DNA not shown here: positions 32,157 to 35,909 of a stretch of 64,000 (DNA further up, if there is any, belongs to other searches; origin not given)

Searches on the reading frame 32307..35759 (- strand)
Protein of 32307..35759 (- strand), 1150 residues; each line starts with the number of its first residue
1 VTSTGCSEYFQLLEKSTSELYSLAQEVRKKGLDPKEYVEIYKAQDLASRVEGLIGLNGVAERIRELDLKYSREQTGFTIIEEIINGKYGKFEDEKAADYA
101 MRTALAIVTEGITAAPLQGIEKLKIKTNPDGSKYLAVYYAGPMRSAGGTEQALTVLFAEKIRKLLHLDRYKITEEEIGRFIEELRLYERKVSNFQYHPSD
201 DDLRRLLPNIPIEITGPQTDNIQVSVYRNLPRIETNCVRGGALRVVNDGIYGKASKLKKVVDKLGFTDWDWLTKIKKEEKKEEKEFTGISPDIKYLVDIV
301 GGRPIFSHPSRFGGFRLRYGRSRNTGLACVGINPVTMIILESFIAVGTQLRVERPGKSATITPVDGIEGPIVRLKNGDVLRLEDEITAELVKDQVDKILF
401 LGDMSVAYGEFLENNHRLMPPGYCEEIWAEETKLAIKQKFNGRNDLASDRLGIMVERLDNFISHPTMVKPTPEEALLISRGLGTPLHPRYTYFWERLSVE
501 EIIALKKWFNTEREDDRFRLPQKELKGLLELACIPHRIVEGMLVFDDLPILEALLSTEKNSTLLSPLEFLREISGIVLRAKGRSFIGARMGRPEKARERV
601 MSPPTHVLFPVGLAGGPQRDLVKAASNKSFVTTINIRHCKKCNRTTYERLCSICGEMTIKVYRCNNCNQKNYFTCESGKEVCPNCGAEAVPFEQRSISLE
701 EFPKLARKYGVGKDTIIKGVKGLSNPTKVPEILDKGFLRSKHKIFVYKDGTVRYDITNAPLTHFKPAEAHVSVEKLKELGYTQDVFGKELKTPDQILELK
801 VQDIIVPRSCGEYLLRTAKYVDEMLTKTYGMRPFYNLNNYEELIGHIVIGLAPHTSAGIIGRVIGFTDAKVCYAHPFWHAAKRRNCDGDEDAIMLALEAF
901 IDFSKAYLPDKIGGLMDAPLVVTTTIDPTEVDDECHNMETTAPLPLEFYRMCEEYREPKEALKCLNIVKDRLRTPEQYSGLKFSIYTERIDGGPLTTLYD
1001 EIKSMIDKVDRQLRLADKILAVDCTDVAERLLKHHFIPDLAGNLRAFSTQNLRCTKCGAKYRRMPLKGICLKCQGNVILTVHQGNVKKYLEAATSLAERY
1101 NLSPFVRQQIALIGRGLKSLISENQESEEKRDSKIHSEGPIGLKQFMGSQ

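Call 30: search_protein_families(library=pfam, proteins=[window:32307-35759:-], max_evalue=0.001)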
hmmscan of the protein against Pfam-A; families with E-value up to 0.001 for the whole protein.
window:32307-35759:- (1150 aa): 4 families
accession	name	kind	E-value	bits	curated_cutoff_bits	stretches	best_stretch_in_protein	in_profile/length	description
PF24846.1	PolC_DP2_cat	-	4e-134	446.7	24.3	1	714-1008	5-299/299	DNA polymerase II large subunit DP2, catalytic domain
PF24844.1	PolC_DP2_central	-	3.2e-124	415.1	24.3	1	283-670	2-369/372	DNA polymerase II large subunit DP2, central domain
PF03833.19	PolC_DP2_N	-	2.1e-106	355.5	24.3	1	8-277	1-270/271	DNA polymerase II large subunit DP2, N-terminal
PF22912.2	zf-DPOE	-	5.7e-05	23.6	21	1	1049-1103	2-54/58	Zinc finger domain of DNA polymerase-epsilon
